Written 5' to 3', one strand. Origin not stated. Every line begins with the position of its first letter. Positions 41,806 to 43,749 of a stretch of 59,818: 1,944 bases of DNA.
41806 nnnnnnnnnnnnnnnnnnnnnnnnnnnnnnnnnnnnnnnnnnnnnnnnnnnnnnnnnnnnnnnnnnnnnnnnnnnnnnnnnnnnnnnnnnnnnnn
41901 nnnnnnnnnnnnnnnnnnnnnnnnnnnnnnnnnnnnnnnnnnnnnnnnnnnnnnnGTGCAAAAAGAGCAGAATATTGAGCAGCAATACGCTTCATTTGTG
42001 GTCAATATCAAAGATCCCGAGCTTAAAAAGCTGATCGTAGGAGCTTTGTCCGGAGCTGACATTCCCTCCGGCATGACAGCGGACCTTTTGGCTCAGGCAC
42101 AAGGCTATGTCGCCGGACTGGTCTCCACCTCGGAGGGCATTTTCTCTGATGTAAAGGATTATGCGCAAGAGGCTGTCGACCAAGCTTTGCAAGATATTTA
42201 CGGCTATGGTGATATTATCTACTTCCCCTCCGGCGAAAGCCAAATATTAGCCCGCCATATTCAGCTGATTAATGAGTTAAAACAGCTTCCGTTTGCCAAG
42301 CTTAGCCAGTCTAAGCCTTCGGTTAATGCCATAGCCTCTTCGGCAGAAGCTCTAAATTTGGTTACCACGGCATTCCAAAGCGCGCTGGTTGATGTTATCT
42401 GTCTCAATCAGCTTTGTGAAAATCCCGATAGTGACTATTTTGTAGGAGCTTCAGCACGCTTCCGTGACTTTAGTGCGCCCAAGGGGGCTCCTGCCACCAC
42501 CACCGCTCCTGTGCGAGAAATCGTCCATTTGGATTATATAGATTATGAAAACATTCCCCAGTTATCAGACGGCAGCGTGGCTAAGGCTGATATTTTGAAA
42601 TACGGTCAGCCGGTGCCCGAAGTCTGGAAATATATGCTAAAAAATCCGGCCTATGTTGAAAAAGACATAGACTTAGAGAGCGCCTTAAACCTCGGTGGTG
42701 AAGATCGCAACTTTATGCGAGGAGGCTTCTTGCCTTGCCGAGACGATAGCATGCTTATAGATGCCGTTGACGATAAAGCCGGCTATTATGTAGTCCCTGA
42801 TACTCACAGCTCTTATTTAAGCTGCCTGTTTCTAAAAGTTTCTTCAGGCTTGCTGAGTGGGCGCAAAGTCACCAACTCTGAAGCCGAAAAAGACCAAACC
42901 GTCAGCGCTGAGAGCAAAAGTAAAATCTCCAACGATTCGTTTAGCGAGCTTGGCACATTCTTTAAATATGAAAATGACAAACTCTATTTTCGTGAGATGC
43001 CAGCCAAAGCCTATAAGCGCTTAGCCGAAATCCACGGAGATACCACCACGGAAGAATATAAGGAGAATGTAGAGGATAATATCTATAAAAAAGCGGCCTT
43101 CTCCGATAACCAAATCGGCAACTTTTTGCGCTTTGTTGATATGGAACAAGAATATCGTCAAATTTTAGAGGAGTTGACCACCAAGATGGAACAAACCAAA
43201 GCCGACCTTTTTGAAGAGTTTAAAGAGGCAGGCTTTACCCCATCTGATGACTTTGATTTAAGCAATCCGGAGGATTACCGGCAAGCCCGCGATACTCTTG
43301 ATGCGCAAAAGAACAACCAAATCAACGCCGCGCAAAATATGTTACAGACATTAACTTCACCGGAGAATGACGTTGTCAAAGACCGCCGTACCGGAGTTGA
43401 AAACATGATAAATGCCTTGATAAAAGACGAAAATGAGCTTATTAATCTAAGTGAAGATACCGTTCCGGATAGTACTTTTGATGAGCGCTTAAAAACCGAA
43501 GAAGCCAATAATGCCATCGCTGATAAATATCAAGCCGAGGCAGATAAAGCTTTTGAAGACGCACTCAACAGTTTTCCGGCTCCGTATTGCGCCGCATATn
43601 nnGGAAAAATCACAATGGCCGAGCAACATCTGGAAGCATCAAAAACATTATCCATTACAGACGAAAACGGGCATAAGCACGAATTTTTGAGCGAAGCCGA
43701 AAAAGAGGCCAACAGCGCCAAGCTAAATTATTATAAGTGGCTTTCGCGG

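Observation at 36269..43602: Four secreted, largely coiled-coil proteins occupy the VirB5/VirB6 slot, and no polytopic VirB6 is present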

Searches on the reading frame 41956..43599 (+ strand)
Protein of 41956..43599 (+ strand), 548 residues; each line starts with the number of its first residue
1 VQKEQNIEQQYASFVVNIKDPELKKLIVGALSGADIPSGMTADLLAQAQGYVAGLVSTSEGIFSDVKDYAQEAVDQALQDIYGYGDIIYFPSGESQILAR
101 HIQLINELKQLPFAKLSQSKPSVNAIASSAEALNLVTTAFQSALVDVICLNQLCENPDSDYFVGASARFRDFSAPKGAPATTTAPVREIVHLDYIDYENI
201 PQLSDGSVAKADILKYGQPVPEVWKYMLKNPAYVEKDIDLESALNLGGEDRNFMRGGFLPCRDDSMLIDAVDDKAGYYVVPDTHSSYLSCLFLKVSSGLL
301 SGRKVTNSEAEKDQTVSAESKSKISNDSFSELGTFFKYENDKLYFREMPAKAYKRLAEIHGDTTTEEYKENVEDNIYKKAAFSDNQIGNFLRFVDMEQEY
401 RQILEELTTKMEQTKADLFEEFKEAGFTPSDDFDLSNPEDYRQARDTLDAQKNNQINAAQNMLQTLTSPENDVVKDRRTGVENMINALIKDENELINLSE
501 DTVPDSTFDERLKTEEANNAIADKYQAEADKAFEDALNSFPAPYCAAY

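Call 80: search_protein_representatives(protein=window:41956-43599:+)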
Query: 548 residues. Proteins with E-value up to 0.001 (for the whole library): 205; up to 1e-10: 185; up to 1e-30: 112. The best 150 are listed.
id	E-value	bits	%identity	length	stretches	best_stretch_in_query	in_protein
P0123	7.9e-236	800.0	67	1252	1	2-548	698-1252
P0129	2.8e-145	501.3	48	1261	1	36-548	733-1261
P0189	1.4e-143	495.7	46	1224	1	1-548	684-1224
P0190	4.7e-139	480.8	45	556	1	2-548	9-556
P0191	3.0e-136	471.5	43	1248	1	2-548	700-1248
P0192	1.8e-108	379.9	39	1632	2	51-548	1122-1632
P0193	1.7e-106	373.4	41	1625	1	54-548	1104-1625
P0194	6.4e-106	371.5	48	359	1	189-548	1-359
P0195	1.2e-101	357.4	39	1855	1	46-548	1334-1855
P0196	9.4e-94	331.4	39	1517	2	3-280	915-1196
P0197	9.5e-93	328.0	37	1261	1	21-548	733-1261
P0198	1.2e-84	301.3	34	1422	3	59-313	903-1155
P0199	1.3e-83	297.9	35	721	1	54-548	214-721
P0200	1.6e-77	277.8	34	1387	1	53-548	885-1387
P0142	3.9e-76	273.2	37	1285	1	54-548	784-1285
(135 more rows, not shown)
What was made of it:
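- Tried and rejected: It was rerun with the C-terminal half (call 80).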
